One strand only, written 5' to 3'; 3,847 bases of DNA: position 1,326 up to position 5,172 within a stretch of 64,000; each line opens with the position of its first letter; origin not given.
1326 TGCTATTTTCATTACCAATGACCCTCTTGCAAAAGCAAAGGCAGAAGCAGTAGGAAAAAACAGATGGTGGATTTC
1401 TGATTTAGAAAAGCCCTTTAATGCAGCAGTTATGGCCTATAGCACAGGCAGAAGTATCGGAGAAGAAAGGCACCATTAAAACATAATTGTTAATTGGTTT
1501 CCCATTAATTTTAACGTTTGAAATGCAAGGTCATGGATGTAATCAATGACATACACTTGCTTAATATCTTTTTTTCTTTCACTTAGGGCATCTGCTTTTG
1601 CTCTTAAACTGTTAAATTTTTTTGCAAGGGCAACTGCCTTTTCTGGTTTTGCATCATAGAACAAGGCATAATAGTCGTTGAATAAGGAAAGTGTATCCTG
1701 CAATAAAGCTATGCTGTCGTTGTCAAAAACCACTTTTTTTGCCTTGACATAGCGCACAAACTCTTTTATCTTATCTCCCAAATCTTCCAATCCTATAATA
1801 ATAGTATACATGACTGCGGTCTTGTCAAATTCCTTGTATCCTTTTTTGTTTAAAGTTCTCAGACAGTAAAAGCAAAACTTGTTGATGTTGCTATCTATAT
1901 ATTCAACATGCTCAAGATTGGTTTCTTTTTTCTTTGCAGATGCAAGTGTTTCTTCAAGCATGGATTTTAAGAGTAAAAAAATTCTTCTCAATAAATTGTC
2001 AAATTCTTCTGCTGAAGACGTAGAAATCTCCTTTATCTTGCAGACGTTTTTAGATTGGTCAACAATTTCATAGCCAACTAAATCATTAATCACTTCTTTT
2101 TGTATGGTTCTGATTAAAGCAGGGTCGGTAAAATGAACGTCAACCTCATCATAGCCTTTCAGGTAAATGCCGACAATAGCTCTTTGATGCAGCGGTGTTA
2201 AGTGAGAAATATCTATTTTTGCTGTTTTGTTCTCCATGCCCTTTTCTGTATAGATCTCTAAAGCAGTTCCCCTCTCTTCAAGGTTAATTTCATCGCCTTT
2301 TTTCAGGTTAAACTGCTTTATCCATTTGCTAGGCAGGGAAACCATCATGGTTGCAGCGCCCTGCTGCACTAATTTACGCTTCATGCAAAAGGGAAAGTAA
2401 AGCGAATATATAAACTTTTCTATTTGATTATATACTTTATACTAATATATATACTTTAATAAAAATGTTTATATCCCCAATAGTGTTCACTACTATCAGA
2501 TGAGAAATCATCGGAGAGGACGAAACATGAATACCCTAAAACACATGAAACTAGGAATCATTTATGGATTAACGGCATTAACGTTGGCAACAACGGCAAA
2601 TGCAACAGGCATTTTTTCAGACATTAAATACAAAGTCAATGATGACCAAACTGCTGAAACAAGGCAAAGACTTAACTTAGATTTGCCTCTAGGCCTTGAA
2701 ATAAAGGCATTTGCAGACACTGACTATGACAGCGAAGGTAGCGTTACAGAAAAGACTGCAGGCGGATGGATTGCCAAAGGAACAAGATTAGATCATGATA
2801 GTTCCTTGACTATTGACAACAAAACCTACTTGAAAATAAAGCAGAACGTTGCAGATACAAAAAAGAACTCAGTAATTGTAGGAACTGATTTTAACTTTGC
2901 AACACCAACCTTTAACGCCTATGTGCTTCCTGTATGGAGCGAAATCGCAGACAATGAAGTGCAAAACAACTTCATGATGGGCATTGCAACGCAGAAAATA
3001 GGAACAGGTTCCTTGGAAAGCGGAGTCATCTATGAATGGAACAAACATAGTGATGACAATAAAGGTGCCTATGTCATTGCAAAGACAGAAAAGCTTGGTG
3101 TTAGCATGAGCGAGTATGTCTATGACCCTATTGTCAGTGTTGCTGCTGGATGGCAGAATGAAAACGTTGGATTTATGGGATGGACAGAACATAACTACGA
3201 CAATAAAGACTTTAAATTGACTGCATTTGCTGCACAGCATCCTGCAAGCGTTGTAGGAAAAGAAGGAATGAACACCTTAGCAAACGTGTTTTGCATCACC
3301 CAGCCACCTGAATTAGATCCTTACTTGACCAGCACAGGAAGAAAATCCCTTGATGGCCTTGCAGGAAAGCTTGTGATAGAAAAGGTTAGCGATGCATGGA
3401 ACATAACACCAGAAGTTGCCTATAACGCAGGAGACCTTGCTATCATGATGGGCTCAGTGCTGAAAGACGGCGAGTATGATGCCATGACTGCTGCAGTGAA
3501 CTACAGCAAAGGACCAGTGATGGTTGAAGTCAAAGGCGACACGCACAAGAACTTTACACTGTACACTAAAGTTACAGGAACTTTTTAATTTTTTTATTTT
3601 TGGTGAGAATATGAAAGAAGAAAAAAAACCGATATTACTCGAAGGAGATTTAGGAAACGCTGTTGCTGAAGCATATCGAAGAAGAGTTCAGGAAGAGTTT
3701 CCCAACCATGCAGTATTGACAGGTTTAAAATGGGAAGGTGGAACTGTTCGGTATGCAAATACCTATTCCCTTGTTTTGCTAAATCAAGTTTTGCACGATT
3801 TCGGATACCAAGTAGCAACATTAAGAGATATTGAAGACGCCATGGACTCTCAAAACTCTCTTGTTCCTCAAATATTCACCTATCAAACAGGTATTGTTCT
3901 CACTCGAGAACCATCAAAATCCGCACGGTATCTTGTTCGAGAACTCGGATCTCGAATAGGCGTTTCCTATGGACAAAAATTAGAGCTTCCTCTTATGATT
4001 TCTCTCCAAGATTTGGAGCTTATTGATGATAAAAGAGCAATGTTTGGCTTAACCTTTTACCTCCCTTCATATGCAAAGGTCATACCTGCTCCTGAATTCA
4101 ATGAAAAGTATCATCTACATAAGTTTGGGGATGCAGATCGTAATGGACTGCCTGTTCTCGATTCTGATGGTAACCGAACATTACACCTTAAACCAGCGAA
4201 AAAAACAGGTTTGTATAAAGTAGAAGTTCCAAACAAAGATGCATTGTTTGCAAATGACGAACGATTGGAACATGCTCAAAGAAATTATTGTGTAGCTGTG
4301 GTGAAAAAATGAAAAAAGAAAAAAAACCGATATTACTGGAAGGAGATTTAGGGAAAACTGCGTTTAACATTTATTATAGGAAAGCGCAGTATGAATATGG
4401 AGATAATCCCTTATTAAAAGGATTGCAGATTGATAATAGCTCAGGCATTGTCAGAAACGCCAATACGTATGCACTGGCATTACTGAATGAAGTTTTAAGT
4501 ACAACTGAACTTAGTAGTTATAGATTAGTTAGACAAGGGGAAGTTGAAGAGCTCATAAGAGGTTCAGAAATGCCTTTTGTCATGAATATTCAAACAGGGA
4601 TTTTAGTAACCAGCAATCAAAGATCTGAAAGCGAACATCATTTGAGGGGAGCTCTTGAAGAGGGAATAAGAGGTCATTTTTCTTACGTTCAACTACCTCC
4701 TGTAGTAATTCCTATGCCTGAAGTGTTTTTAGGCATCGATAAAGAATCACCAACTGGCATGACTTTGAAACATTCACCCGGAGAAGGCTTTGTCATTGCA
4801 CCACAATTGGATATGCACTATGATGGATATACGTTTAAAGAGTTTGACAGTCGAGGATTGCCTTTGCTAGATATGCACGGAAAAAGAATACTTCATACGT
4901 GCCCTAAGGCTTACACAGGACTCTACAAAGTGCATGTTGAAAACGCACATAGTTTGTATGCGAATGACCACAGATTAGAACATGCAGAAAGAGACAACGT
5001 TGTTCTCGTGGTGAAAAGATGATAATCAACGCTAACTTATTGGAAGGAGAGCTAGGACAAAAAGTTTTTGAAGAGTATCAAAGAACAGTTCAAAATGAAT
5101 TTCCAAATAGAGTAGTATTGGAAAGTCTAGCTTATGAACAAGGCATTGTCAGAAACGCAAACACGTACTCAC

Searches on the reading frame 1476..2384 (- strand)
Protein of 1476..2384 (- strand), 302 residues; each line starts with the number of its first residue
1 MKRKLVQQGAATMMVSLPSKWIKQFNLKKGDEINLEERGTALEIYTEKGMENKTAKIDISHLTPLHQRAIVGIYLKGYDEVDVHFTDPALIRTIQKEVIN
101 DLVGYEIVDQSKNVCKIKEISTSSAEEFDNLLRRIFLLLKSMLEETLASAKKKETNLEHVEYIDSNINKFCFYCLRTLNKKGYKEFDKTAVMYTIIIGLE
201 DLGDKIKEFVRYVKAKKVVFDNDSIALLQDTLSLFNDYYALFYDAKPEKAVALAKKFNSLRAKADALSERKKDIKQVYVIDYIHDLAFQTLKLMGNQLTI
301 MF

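Call 15: search_protein_families(library=pfam, proteins=[window:1476-2384:-], max_evalue=0.001)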
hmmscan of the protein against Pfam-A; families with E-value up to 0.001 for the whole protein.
window:1476-2384:- (302 aa): 1 family
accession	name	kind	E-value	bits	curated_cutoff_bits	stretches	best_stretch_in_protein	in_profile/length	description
PF04014.23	MazE_antitoxin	-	8.9e-06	26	24.7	1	14-45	9-41/48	Antidote-toxin recognition MazE, bacterial antitoxin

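Call 43: search_protein_families(library=padloc, proteins=[window:1476-2384:-], max_evalue=0.1)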
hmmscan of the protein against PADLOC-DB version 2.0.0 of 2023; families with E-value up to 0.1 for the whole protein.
window:1476-2384:- (302 aa): 0 families

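Call 44: search_protein_families(library=phrogs, proteins=[window:1476-2384:-], max_evalue=0.1)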
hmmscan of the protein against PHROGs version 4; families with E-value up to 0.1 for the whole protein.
window:1476-2384:- (302 aa): 2 families
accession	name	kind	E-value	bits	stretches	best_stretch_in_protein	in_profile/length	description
phrog_12660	-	head and packaging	0.062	14.3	0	54-118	42-105/112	virion structural protein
phrog_4324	-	unknown function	0.092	14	0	1-40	2-40/89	-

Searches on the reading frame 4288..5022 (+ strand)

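Call 15: search_protein_families(library=pfam, proteins=[window:4288-5022:+], max_evalue=0.001)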
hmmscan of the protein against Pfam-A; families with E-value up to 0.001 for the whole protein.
window:4288-5022:+ (244 aa): 0 families

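Call 29: search_protein_families(library=ncbifam, proteins=[window:4288-5022:+], max_evalue=0.01)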
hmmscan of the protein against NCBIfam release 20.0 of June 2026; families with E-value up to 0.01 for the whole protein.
window:4288-5022:+ (244 aa): 0 families

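Call 43: search_protein_families(library=padloc, proteins=[window:4288-5022:+], max_evalue=0.1)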
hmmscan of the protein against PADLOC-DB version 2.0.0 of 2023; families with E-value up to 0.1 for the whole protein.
window:4288-5022:+ (244 aa): 0 families

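Call 44: search_protein_families(library=phrogs, proteins=[window:4288-5022:+], max_evalue=0.1)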
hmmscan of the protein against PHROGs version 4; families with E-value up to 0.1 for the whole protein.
window:4288-5022:+ (244 aa): 1 family
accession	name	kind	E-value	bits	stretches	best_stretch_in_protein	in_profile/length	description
phrog_21136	-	unknown function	0.051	15.4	1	28-65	38-75/98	-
